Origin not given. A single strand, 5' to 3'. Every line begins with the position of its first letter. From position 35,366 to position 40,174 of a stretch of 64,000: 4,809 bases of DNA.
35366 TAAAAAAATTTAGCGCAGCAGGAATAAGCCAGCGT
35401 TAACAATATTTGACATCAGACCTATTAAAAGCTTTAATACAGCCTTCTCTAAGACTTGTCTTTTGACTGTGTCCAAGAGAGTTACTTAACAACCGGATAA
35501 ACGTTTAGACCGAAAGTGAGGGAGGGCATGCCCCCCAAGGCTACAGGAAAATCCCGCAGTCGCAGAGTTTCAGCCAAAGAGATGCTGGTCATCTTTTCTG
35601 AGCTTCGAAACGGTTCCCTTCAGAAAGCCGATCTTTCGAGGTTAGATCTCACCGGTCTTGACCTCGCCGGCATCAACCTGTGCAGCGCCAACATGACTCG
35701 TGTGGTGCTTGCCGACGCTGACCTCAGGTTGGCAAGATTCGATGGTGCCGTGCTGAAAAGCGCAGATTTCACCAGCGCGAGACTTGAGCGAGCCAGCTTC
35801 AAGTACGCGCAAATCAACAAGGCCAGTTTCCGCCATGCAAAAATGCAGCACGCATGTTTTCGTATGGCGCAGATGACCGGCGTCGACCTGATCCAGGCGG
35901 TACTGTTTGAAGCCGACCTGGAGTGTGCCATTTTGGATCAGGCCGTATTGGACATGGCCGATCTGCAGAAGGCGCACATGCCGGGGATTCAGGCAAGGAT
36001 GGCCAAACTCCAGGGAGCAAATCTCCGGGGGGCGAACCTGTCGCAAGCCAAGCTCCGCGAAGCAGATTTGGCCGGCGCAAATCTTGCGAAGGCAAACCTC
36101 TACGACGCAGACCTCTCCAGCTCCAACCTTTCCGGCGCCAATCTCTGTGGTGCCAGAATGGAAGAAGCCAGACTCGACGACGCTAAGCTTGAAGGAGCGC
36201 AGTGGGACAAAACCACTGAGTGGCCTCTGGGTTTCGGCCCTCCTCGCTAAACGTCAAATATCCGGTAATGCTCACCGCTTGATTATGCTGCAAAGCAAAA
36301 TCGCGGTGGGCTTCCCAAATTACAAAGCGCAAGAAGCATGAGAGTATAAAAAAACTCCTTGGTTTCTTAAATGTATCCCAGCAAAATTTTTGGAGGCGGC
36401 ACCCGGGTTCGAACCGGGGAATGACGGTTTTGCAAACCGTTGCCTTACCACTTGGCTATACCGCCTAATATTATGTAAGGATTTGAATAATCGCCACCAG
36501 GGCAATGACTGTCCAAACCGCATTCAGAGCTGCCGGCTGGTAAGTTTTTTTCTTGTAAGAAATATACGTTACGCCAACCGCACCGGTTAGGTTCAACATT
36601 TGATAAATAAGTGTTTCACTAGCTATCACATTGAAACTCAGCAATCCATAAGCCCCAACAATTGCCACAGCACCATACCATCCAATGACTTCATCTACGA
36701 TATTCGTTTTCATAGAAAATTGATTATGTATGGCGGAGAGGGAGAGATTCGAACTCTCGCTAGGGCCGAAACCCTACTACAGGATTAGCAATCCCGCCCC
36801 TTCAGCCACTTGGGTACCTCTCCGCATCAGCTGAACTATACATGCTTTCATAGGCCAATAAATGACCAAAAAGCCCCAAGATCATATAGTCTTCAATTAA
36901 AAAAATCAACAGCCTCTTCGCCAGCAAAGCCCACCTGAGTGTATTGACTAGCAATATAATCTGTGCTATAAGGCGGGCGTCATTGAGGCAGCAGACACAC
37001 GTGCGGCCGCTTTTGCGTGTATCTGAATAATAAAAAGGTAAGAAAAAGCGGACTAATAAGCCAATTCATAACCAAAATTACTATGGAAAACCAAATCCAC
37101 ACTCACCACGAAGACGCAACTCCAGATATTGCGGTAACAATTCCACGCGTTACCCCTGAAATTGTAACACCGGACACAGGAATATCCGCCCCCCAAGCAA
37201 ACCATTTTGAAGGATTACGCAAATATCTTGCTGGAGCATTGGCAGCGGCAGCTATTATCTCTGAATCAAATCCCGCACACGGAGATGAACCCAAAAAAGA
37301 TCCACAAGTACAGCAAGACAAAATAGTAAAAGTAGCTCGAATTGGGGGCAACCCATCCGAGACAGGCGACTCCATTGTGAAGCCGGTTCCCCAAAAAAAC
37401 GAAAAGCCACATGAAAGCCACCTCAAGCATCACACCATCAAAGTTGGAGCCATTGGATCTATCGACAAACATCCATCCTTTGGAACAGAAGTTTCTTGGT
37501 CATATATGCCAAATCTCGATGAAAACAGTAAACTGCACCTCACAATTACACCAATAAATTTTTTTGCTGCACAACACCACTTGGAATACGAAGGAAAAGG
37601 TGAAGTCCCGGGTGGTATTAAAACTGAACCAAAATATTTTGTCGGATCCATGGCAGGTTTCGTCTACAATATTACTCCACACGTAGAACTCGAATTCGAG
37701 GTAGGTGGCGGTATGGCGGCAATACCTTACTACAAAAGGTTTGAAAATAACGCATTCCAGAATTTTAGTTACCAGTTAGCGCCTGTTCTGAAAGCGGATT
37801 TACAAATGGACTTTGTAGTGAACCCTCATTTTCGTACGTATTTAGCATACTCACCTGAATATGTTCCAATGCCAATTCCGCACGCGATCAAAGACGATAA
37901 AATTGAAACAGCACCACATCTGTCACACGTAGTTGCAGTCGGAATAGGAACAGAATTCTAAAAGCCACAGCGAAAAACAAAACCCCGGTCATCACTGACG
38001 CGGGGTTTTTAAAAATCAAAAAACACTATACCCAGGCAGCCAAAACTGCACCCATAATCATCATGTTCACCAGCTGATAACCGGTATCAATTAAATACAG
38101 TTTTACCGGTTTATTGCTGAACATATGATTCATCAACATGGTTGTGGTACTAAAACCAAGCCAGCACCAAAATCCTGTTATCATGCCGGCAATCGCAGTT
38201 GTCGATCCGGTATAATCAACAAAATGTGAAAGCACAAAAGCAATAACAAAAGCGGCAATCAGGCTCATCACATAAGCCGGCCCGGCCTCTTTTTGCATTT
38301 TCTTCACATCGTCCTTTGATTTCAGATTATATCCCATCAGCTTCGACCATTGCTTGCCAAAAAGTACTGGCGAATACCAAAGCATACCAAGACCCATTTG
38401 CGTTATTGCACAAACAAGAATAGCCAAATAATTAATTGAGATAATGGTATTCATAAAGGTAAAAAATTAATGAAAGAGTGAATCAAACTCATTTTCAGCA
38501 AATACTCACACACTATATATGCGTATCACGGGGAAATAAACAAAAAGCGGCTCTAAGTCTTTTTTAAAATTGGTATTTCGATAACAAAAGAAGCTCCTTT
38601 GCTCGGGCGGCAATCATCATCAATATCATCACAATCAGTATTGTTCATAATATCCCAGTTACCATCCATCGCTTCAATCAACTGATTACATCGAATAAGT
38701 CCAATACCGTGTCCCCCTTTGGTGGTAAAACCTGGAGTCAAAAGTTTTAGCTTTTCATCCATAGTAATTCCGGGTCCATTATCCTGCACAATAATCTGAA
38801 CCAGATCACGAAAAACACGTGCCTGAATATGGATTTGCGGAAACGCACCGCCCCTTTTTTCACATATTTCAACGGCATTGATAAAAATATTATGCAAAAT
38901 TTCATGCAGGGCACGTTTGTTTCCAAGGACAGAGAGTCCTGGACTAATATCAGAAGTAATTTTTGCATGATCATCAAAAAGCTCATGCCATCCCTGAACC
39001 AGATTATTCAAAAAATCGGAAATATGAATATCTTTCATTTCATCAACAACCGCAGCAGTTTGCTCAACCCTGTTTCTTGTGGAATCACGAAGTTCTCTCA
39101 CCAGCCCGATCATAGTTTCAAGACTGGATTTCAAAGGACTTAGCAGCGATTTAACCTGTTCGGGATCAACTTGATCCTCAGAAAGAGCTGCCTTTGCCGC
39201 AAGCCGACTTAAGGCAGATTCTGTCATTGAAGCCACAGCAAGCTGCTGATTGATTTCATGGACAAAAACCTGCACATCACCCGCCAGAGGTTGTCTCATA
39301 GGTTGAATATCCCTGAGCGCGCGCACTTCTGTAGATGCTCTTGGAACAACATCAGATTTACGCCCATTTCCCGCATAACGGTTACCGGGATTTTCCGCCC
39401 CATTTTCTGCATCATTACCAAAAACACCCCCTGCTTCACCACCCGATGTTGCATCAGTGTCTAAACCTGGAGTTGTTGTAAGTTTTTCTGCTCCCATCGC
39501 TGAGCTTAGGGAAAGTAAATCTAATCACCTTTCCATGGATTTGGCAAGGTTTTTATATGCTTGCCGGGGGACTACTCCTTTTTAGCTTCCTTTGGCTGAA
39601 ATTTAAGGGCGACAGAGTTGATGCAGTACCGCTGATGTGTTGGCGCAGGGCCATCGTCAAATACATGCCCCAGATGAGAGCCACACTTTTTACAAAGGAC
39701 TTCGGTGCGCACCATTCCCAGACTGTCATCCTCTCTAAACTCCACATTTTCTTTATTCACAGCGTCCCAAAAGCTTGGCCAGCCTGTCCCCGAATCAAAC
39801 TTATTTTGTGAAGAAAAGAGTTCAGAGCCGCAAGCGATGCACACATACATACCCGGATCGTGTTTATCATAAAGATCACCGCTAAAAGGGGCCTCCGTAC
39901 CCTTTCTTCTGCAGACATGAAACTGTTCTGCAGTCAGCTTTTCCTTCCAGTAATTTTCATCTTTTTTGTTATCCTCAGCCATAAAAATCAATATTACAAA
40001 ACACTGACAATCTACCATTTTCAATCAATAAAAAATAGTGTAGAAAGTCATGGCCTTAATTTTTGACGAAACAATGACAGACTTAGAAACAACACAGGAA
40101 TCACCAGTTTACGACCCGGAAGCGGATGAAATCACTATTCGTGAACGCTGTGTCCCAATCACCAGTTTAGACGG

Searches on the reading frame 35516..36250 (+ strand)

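Call 49: search_protein_families(library=pfam, proteins=[window:35516-36250:+], max_evalue=0.00001)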
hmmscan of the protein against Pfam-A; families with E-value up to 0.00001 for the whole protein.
window:35516-36250:+ (244 aa): 4 families
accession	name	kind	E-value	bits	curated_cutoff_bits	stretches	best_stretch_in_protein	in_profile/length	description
PF00805.28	Pentapeptide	-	4.2e-41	138.5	20.2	4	163-195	6-38/40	Pentapeptide repeats (8 copies)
PF13599.13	Pentapeptide_4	-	1.3e-22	80.1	38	1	72-135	5-68/78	Pentapeptide repeat region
PF13576.12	Pentapeptide_3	-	3.1e-15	56.5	27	0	68-108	9-47/48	Pentapeptide repeats (9 copies)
PF25296.1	Decapeptide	-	2.2e-07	31.1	45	0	69-120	16-67/74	Decapeptide repeat region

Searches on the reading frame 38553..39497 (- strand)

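Call 69: search_protein_families(library=pfam, proteins=[window:38553-39497:-], max_evalue=0.00001)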
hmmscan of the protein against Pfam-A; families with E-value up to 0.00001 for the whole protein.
window:38553-39497:- (314 aa): 1 family
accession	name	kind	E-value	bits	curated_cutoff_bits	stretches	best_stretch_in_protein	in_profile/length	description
PF02518.31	HATPase_c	-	1.7e-15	57.9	26.4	1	193-310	2-109/111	Histidine kinase-, DNA gyrase B-, and HSP90-like ATPase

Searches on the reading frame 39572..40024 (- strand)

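Call 69: search_protein_families(library=pfam, proteins=[window:39572-40024:-], max_evalue=0.00001)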
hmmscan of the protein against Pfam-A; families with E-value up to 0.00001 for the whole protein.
window:39572-40024:- (150 aa): 2 families
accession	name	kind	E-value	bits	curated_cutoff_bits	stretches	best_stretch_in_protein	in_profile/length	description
PF01641.26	SelR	-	1e-52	177.4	24.9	1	30-144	1-116/116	SelR domain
PF24046.1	At4g08330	-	3.6e-07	30.7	27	0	105-132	75-102/129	At4g08330 beta-tent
